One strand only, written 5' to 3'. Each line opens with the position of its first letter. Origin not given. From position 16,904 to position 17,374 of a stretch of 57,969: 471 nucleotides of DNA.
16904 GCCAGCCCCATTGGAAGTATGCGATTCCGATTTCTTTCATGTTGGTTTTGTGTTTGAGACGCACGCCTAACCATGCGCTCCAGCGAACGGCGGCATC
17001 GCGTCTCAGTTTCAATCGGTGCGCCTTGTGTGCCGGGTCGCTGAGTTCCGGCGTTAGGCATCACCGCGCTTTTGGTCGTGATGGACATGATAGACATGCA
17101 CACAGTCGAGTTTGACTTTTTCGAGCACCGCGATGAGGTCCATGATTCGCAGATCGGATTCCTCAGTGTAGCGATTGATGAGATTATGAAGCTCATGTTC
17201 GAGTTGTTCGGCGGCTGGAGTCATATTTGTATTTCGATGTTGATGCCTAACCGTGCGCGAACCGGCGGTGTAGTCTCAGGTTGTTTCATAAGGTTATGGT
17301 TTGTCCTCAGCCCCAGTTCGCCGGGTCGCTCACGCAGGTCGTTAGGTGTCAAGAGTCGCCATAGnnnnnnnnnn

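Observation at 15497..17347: Conserved ~100-nt hairpin-like junction element repeated between small early genes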

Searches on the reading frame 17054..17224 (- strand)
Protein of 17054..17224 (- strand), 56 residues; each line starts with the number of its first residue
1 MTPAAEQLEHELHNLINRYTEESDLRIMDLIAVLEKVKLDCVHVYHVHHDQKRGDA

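Call 16: search_protein_families(library=pfam, proteins=[window:17054-17224:-], max_evalue=0.01)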
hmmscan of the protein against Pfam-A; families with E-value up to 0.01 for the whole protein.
window:17054-17224:- (56 aa): 0 families

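Call 40: find_encoding_contigs(protein=window:17054-17224:-, flank=6000, max_places=10)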
Protein window:17054-17224:- (56 aa): 1 contig read that carries it; 1 place shown.
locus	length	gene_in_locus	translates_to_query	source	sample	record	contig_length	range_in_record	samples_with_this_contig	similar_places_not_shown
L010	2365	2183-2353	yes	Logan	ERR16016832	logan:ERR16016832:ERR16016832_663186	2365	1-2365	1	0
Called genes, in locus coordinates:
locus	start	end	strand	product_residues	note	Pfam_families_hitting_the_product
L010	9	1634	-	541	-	-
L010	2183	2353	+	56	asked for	-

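Call 43: search_protein_families(library=pfam, proteins=[L010:9-1634:-], max_evalue=0.01)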
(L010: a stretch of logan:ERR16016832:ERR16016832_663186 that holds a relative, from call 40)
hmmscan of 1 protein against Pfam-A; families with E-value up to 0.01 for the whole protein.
L010:9-1634:- (541 aa): 0 families

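Call 55: find_homologous_proteins(query=window:17054-17224:-, max_evalue=0.001)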
Query window:17054-17224:- (56 aa): 6 proteins with E <= 0.001 among 6 candidates.
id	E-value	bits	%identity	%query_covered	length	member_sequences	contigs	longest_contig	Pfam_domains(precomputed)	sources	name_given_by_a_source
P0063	1.1e-27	111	95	100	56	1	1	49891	-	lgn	-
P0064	7.6e-22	93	84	100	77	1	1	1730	-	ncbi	-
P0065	8.3e-21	90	80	96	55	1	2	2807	-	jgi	-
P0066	1.2e-20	89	81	96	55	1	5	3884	-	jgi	jgi:hypothetical protein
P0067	6.3e-18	81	73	98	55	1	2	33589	-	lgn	-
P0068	2.0e-16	76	73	98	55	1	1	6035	-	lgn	-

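Call 56: find_encoding_contigs(protein=P0063, flank=4000, max_places=3)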
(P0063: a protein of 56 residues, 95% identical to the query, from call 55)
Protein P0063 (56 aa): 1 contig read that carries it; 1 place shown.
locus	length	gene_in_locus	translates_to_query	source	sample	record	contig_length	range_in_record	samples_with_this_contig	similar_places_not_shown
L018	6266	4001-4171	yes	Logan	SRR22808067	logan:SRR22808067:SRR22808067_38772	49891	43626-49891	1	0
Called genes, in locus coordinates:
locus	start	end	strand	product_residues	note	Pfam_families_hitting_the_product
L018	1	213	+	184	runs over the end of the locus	-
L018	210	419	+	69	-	-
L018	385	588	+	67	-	-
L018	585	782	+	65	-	-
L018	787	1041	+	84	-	-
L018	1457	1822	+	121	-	-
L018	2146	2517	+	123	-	-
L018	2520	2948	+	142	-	-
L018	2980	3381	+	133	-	-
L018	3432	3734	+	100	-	PF09643:YopX (weak)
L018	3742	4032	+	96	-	-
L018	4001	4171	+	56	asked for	-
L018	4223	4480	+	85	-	-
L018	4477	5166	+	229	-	PF01555:N6_N4_Mtase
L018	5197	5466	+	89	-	-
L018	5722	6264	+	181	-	?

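Call 57: find_encoding_contigs(protein=P0067, flank=4000, max_places=3)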
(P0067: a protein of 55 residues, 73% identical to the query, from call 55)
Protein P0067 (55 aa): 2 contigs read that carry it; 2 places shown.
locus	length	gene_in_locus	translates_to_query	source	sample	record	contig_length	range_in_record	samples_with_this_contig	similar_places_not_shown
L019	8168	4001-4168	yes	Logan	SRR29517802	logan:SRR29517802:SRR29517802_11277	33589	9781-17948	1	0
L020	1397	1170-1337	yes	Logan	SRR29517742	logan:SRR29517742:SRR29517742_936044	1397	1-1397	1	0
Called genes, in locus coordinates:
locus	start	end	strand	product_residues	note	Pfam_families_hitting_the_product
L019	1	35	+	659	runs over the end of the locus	-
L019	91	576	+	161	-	-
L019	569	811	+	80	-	-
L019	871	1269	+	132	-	-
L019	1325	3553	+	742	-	-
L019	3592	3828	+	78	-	-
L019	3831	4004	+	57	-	-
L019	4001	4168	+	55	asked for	-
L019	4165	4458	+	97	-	-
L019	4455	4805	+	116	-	-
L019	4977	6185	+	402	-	-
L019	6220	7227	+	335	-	PF17236:SU10_MCP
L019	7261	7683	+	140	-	-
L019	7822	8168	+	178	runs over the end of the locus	-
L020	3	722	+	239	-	?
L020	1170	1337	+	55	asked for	-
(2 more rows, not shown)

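Call 58: find_encoding_contigs(protein=P0066, flank=4000, max_places=6)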
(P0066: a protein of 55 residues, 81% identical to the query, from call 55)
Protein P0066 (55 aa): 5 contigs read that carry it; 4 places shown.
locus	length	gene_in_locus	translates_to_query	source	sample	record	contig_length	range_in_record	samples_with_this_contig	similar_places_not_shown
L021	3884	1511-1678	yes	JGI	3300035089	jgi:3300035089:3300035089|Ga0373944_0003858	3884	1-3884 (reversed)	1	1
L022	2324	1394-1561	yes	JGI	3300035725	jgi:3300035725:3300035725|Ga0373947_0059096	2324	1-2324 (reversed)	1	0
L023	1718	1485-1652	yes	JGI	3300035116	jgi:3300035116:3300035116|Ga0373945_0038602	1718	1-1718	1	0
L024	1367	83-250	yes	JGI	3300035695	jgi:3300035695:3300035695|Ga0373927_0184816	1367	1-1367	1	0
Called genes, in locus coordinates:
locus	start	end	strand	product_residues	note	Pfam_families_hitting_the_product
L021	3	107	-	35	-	?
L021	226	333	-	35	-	-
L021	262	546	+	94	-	-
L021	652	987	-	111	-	-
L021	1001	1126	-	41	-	-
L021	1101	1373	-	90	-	-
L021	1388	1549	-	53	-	-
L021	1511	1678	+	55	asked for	-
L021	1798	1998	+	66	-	-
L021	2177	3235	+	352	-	PF13495:Phage_int_SAM_4, PF00589:Phage_integrase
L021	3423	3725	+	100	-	-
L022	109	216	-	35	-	-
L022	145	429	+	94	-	-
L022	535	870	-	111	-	-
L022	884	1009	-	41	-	-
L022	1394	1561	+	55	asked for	-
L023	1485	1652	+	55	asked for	-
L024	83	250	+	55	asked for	-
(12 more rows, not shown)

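Call 60: search_protein_families(library=ncbifam, proteins=[L021:2177-3235:+], max_evalue=0.001)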
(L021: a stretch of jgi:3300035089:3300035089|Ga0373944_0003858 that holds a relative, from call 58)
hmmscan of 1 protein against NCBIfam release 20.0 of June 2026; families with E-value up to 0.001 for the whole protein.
L021:2177-3235:+ (352 aa): 12 families
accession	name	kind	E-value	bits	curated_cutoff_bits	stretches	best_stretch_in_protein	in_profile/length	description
TIGR02249.1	integrase_gron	subfamily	1.6e-129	431.8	265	1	36-351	3-313/315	integron integrase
NF011946.0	PRK15417.1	equivalog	1.1e-101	340.4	435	1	32-352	14-329/337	integron integrase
NF040815.2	recomb_XerA_Arch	equivalog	3e-52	177.8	220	2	270-340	186-256/263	site-specific tyrosine recombinase/integron integrase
TIGR02224.1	recomb_XerC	equivalog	2e-46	158.7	335.15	2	273-340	212-279/295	tyrosine recombinase XerC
TIGR02225.1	recomb_XerD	equivalog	4.5e-46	157.5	329.6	2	271-340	207-276/290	site-specific tyrosine recombinase XerD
NF001399.0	PRK00283.1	subfamily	1e-42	146.5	279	1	44-340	19-285/300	tyrosine recombinase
NF002331.0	PRK01287.1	subfamily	2.4e-37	128.8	371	2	274-338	247-312/365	site-specific tyrosine recombinase XerC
NF003462.0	PRK05084.1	equivalog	3.5e-13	49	267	1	295-341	301-347/360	tyrosine recombinase XerS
NF007371.0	PRK09871.1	subfamily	9e-10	38.4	222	1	280-337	116-173/198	tyrosine-type DNA invertase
NF007370.0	PRK09870.1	subfamily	2e-08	34.1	221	1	289-337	130-178/200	tyrosine-type DNA invertase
NF040693.1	recomb_GmtY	equivalog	0.0001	21.7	340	0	285-338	375-432/441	gamma-mobile-trio recombinase GmtY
NF041502.1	integrase_1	equivalog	0.00018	20.4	350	1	275-339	290-361/484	site-specific integrase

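Call 66: find_related_loci(query=L021:2177-3235:+, collection=genome_contigs, flank=8000)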
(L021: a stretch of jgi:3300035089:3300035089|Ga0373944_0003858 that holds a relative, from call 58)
Query L021:2177-3235:+ (352 aa) in genome_contigs; peptide patterns used: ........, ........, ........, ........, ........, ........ (x = any residue, [..] = any of these).
405 stretches matched a pattern; 357 encode a relative of the query (tblastn E <= 1e-3); the best 80 are kept; 80 distinct loci.
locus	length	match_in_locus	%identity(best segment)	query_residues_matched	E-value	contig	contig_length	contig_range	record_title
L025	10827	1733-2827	66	1-352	6e-157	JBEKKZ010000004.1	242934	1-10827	MAG: Verrucomicrobiota bacterium isolate SPRUCE 359 SPRUCE_359_4, whole genome shotgun sequence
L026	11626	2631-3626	64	8-352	2e-137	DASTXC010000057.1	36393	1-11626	MAG TPA_asm: Verrucomicrobiia bacterium isolate SMAG_U2404 k141_1257606, whole genome shotgun sequence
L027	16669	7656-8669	62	24-352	1e-135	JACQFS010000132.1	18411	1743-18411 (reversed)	MAG: Verrucomicrobia bacterium isolate NC_groundwater_1053_Pr1_S-0.65um_64_11 Montesol18_Sp65_coassembly_scaffold_823678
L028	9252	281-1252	62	24-352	9e-132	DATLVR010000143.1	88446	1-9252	MAG TPA_asm: Verrucomicrobiia bacterium isolate SMAG_U13197 k141_91767, whole genome shotgun sequence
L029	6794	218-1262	71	22-352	1e-131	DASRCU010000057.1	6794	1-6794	MAG TPA_asm: Verrucomicrobiia bacterium isolate SMAG_U9961 k141_313069, whole genome shotgun sequence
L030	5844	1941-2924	61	23-351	4e-131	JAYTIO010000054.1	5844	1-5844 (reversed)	MAG: Pedosphaera sp. isolate GFS_2771 GFS_2771_53, whole genome shotgun sequence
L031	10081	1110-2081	61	24-352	3e-130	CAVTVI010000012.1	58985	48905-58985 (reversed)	MAG: uncultured Verrucomicrobiae bacterium isolate MFD09286.bin.2.154 genome assembly, contig: contig_34173, whole genom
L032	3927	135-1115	61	21-352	1e-132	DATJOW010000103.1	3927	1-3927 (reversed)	MAG TPA_asm: Candidatus Acidoferrum sp. isolate SMAG_U14897 k141_790645, whole genome shotgun sequence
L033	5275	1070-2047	61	25-351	8e-129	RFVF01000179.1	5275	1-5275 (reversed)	MAG: Proteobacteria bacterium isolate WB5_2B_004 contig_100_178, whole genome shotgun sequence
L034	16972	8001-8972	61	23-351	9e-127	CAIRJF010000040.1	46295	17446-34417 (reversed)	MAG: uncultured Verrucomicrobia subdivision 3 bacterium isolate AM2_bin-1229 genome assembly, contig: bin-1229:40/40, wh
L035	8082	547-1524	59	21-351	2e-126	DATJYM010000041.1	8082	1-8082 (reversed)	MAG TPA_asm: Candidatus Acidiferrales bacterium isolate SMAG_U15152 k141_1633664, whole genome shotgun sequence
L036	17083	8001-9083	56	8-352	9e-126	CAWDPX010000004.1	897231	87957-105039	MAG: uncultured Verrucomicrobiae bacterium isolate MFD01689.bin.2.14 genome assembly, contig: contig_15800, whole genome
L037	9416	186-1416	55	8-352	4e-124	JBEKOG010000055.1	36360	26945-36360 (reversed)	MAG: Verrucomicrobiota bacterium isolate SPRUCE 435 SPRUCE_435_55, whole genome shotgun sequence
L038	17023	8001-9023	58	4-352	7e-124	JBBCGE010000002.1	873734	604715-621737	MAG: Limisphaerales bacterium isolate bin.6 s10955.ctg010977l, whole genome shotgun sequence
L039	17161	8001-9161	52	4-352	1e-123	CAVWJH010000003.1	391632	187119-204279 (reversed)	MAG: uncultured Verrucomicrobiae bacterium isolate MFD05502.bin.2.46 genome assembly, contig: contig_55673, whole genome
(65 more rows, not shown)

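Call 95: search_protein_families(library=phrogs, proteins=[window:17054-17224:-], max_evalue=0.01)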
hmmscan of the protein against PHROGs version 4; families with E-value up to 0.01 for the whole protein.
window:17054-17224:- (56 aa): 0 families
